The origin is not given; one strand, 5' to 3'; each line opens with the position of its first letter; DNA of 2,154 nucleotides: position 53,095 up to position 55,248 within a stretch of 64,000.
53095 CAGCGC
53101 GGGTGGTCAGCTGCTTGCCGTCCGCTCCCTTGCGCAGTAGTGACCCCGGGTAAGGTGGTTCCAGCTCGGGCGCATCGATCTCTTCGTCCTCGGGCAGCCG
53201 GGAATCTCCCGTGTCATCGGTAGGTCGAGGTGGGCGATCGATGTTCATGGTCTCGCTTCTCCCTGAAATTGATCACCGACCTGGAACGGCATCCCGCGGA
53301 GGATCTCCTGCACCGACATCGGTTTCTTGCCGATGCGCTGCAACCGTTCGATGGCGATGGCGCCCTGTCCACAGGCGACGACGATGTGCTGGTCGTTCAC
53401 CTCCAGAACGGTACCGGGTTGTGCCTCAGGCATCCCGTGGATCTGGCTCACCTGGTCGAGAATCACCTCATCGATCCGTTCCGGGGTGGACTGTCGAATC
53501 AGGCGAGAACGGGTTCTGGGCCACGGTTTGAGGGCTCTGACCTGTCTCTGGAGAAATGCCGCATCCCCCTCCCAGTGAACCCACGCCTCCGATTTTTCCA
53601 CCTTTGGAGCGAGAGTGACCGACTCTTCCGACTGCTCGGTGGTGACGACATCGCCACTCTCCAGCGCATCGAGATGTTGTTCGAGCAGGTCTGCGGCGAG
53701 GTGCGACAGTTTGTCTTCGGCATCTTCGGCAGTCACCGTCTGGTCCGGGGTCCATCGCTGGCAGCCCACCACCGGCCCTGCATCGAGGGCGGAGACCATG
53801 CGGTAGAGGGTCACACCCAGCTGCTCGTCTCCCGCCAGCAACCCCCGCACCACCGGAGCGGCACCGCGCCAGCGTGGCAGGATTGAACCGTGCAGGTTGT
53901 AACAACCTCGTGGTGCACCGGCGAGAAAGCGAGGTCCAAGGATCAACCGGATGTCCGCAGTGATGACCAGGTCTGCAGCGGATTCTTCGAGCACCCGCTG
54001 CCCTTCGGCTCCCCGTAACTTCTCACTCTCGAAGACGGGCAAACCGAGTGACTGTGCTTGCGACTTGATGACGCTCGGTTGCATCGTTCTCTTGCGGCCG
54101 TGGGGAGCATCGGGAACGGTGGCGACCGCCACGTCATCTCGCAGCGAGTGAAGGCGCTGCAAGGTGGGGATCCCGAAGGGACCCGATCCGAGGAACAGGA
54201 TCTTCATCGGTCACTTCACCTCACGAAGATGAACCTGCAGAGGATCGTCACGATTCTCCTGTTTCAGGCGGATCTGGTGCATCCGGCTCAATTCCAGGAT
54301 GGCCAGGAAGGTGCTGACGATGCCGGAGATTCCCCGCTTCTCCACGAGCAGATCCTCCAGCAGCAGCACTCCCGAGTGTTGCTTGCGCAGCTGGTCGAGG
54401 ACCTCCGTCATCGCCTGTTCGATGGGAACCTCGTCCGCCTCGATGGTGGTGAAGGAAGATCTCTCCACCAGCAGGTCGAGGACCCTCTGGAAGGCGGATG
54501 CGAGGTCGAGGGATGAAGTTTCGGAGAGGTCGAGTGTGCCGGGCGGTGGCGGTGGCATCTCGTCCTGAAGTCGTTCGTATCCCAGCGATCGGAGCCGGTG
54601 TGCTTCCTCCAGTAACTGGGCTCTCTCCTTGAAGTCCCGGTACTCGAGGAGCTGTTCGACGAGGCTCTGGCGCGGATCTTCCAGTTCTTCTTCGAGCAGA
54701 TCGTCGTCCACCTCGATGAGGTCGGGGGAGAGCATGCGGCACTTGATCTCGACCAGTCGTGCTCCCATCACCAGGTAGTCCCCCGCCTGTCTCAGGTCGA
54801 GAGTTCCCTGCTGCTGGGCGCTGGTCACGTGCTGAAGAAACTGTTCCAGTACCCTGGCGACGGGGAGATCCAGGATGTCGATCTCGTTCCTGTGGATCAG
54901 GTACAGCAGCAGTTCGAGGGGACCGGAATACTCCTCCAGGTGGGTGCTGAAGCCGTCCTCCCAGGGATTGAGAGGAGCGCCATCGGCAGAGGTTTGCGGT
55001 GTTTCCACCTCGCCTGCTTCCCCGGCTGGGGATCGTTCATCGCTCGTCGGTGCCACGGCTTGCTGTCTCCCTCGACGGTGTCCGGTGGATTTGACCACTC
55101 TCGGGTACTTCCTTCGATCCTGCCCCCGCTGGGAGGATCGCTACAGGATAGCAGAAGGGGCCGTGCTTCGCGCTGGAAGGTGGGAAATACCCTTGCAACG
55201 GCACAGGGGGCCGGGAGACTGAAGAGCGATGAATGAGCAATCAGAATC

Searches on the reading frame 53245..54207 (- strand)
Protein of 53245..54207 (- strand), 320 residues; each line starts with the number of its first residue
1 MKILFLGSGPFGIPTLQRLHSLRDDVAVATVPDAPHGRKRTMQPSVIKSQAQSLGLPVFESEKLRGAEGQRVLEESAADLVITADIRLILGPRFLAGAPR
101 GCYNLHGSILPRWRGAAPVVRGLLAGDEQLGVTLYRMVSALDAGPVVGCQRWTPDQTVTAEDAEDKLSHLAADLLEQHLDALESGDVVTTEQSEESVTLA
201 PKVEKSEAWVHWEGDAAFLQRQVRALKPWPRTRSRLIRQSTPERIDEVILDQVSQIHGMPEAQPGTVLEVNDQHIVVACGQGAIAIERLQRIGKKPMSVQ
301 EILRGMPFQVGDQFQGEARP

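Call 50: search_protein_families(library=pfam, proteins=[window:53245-54207:-], max_evalue=0.00001)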
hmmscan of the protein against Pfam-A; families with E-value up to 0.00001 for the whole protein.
window:53245-54207:- (320 aa): 2 families
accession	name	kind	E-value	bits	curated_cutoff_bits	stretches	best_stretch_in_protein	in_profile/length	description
PF00551.24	Formyl_trans_N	-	7.6e-25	88.1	26.1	1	1-175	1-177/181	Formyl transferase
PF02911.23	Formyl_trans_C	-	9.8e-19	67.8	21.1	1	202-306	1-99/100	Formyl transferase, C-terminal domain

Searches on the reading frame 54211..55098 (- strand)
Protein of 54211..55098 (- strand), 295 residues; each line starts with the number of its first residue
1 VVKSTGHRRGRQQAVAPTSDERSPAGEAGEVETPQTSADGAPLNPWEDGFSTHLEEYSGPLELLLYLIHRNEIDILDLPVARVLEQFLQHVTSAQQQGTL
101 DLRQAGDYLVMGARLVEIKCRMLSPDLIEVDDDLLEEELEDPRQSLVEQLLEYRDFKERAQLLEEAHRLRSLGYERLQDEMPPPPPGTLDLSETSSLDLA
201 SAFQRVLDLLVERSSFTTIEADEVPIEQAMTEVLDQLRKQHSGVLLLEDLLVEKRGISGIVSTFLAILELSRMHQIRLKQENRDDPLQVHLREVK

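Call 50: search_protein_families(library=pfam, proteins=[window:54211-55098:-], max_evalue=0.00001)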
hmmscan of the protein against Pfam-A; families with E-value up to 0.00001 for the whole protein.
window:54211-55098:- (295 aa): 1 family
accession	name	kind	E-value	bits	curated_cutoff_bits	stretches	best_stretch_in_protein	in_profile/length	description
PF02616.19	SMC_ScpA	-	2.5e-34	119.7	24.6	1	67-291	1-231/232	Segregation and condensation protein ScpA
